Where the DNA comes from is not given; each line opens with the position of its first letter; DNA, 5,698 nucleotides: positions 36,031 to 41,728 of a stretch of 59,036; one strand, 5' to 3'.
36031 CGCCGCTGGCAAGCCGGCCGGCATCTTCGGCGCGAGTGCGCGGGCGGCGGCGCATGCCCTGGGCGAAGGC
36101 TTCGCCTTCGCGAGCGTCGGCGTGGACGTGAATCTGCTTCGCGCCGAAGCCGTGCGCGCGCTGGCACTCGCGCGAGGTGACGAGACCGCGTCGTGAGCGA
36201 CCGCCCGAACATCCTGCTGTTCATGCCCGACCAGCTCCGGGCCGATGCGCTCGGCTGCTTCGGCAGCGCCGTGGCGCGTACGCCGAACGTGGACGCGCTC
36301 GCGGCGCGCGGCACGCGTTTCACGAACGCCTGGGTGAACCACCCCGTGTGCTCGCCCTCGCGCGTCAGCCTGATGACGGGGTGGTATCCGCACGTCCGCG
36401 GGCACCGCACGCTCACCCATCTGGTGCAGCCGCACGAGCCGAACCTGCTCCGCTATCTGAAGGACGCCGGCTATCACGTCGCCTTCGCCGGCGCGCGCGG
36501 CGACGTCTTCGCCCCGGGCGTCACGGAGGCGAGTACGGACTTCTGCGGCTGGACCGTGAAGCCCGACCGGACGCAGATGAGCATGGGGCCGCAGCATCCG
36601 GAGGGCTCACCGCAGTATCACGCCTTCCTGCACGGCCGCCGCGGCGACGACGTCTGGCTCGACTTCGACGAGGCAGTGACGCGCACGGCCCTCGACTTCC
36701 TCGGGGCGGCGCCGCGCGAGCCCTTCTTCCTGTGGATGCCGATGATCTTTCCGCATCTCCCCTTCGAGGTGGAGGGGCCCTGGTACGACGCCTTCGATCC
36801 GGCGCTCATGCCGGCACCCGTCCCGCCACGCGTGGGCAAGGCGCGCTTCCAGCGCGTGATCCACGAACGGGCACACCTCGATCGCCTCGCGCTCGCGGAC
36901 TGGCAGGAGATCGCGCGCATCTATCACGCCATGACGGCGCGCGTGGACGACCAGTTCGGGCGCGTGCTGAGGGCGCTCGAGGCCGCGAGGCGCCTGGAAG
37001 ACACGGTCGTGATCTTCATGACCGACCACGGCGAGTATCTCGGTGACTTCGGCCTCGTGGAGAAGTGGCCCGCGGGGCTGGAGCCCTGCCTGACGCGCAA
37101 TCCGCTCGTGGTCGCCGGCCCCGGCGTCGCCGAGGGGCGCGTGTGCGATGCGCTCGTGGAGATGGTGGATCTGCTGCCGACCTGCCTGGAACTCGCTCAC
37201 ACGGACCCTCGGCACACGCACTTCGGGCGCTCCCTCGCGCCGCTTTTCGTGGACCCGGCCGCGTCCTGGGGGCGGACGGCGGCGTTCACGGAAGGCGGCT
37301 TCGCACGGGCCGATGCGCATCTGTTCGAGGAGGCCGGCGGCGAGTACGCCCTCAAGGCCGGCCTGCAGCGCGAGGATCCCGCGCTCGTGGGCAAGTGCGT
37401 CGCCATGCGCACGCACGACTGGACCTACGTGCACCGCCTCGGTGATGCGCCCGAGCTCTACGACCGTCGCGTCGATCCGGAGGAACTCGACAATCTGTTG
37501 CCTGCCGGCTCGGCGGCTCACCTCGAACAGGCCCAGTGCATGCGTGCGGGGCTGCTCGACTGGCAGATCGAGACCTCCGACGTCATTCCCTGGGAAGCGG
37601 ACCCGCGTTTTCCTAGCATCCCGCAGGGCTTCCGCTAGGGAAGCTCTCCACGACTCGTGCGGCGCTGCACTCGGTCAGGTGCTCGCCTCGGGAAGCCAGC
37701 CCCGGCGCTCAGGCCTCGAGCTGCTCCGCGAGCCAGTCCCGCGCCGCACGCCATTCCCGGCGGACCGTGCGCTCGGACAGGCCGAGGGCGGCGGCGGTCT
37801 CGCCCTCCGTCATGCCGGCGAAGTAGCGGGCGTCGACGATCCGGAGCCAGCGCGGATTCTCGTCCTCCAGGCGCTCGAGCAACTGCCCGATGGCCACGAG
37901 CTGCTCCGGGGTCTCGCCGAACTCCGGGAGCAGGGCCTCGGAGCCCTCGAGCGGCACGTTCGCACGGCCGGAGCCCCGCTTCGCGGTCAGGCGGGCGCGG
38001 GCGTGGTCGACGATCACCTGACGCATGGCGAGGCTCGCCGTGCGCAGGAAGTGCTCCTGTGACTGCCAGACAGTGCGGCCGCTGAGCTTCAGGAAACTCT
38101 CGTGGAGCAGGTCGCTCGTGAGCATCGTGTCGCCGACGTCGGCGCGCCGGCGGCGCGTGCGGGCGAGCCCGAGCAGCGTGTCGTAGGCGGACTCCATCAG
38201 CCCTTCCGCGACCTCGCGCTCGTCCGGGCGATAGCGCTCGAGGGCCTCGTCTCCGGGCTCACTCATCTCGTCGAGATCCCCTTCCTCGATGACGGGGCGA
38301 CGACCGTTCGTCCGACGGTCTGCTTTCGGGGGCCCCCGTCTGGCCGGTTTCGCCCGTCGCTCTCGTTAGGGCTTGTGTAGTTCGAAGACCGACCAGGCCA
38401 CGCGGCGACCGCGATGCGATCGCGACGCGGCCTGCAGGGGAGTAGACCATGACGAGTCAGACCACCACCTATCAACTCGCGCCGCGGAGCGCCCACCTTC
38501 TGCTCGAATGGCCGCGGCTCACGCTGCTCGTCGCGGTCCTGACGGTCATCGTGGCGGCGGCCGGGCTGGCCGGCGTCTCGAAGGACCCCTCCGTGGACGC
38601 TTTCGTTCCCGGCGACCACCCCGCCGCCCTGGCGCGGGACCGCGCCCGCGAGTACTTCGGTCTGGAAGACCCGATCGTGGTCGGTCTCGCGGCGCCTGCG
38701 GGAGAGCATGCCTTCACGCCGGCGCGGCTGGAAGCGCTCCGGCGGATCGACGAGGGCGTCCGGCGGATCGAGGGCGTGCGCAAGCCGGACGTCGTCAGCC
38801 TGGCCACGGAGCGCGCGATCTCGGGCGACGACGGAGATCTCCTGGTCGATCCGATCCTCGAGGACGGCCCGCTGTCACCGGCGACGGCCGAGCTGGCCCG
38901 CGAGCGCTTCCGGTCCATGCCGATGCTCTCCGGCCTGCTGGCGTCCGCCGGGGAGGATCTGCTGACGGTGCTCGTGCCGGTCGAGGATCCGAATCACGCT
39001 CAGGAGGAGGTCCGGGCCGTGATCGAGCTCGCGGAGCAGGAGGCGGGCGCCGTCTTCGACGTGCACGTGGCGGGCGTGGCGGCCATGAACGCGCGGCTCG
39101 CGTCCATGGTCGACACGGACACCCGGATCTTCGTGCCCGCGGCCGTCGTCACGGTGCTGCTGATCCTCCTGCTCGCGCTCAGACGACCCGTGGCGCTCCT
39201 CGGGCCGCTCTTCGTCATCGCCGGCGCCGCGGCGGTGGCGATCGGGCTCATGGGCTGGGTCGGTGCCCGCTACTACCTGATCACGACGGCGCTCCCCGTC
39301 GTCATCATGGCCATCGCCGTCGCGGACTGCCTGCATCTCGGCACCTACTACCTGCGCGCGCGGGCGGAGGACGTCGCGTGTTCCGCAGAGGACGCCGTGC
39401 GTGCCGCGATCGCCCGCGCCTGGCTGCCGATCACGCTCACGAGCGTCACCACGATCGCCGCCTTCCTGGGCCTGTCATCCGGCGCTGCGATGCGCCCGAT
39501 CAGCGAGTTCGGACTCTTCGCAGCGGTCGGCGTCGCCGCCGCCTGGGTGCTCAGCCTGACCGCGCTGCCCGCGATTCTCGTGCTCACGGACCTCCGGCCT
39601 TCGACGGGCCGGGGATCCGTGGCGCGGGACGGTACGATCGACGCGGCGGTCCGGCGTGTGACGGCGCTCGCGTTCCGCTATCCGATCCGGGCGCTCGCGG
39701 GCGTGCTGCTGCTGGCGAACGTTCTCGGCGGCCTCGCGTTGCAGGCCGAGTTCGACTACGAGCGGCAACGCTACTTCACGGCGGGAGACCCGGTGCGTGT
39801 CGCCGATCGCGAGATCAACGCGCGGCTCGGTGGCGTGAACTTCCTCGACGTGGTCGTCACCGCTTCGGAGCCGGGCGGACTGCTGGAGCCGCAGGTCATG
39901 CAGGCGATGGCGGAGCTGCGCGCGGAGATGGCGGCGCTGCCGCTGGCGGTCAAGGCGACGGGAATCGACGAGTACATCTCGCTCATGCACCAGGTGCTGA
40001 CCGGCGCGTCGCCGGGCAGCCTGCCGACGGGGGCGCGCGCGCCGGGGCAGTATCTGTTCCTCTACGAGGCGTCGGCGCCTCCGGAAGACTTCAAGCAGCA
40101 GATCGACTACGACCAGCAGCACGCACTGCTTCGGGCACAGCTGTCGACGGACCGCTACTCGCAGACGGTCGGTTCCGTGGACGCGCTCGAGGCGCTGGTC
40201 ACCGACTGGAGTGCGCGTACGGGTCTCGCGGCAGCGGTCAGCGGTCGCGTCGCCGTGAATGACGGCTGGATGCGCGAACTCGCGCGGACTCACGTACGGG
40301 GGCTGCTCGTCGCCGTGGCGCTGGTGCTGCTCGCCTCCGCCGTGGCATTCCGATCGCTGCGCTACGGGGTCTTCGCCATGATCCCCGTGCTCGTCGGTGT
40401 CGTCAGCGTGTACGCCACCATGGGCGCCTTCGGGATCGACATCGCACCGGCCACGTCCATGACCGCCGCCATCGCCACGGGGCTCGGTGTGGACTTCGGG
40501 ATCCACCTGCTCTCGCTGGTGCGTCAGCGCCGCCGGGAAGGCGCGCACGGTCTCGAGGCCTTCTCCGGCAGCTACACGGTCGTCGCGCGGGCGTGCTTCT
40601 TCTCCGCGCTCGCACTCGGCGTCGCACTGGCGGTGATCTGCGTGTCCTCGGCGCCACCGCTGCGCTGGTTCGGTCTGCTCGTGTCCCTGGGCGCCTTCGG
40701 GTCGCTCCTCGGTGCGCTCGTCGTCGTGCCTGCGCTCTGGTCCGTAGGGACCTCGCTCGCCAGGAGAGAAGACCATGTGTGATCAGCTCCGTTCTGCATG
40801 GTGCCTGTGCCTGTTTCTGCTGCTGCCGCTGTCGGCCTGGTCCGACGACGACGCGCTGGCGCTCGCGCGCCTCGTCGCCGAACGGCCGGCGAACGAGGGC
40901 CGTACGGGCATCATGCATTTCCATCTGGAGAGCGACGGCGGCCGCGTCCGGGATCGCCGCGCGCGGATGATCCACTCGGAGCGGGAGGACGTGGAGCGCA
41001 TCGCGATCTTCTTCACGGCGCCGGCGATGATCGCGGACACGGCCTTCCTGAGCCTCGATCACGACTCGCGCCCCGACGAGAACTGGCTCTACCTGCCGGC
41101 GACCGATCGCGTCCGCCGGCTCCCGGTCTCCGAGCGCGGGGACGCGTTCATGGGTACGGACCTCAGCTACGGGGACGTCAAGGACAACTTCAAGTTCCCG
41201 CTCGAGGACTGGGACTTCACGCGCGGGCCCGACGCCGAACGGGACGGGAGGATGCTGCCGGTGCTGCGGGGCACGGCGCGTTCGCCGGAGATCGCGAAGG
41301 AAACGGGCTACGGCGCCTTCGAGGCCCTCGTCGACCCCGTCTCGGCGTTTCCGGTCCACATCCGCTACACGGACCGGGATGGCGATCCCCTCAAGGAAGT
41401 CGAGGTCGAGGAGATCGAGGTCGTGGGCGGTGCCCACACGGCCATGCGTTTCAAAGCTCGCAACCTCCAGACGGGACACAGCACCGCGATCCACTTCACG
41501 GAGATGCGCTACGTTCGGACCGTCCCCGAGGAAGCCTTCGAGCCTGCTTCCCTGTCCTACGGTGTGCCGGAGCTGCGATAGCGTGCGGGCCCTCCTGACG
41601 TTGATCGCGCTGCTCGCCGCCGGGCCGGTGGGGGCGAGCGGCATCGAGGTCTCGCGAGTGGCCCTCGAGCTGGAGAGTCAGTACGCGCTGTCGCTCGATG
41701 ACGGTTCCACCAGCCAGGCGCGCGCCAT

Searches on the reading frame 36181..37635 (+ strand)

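Call 25: search_protein_families(library=pfam, proteins=[window:36181-37635:+], max_evalue=0.00001)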
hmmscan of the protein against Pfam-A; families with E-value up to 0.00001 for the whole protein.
window:36181-37635:+ (485 aa): 3 families
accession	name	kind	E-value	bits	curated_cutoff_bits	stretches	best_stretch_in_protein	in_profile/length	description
PF00884.28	Sulfatase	-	7.5e-42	144.1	25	1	9-340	1-300/301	Sulfatase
PF16347.10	SGSH_C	-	8.4e-08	33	29.3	0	306-367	17-79/154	N-sulphoglucosamine sulphohydrolase, C-terminal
PF01663.27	Phosphodiest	-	6.1e-06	26.5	23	0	12-73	2-60/342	Type I phosphodiesterase / nucleotide pyrophosphatase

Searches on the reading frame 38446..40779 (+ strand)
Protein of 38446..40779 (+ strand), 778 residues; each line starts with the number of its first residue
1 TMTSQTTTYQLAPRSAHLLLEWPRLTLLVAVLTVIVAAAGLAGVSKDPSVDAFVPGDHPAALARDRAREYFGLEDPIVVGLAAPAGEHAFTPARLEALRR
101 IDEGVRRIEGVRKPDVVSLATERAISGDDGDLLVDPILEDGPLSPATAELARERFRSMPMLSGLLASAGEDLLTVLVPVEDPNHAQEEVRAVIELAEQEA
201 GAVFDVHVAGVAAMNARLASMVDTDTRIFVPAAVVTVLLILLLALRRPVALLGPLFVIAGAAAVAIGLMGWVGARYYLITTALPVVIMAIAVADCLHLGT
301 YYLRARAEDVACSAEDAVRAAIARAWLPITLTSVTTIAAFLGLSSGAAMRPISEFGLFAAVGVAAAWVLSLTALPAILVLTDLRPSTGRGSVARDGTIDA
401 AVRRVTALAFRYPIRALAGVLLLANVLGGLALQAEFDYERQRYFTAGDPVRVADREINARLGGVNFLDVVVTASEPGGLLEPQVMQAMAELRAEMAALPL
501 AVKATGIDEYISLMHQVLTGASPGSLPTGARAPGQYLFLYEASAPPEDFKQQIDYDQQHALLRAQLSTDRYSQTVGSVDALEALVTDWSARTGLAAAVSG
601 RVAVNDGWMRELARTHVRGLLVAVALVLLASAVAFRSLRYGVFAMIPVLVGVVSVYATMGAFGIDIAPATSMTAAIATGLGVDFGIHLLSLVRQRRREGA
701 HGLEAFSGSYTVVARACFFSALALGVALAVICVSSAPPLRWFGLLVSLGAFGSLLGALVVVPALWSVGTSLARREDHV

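Call 25: search_protein_families(library=pfam, proteins=[window:38446-40779:+], max_evalue=0.00001)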
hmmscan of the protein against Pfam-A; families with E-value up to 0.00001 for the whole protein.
window:38446-40779:+ (778 aa): 3 families
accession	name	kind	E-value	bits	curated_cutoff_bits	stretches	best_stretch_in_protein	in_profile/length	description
PF03176.21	MMPL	-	1.2e-30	107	20.5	2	161-381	76-302/333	MMPL family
PF12349.14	Sterol-sensing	-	2.4e-12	47.4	22.3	1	255-384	13-139/153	Sterol-sensing domain of SREBP cleavage-activation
PF02460.24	Patched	-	2e-08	34.6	23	1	254-379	34-155/156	Patched SSD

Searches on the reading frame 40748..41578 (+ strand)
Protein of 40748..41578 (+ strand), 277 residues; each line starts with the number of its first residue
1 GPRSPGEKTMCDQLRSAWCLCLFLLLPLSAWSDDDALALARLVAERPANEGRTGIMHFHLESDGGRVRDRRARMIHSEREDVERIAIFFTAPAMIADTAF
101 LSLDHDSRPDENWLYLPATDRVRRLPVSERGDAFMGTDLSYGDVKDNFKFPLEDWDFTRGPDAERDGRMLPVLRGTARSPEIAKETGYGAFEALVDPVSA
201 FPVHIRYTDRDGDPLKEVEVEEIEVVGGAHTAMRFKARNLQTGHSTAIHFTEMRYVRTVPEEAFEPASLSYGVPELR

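Call 25: search_protein_families(library=pfam, proteins=[window:40748-41578:+], max_evalue=0.00001)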
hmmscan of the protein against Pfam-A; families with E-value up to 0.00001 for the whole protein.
window:40748-41578:+ (277 aa): 2 families
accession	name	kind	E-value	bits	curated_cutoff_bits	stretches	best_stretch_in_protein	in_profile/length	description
PF17131.11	LolA_like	-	9.5e-40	136.6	30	1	84-270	4-183/184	Outer membrane lipoprotein-sorting protein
PF07044.18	DUF1329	-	1.4e-06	28.3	23.1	1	77-157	135-219/368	Protein of unknown function (DUF1329)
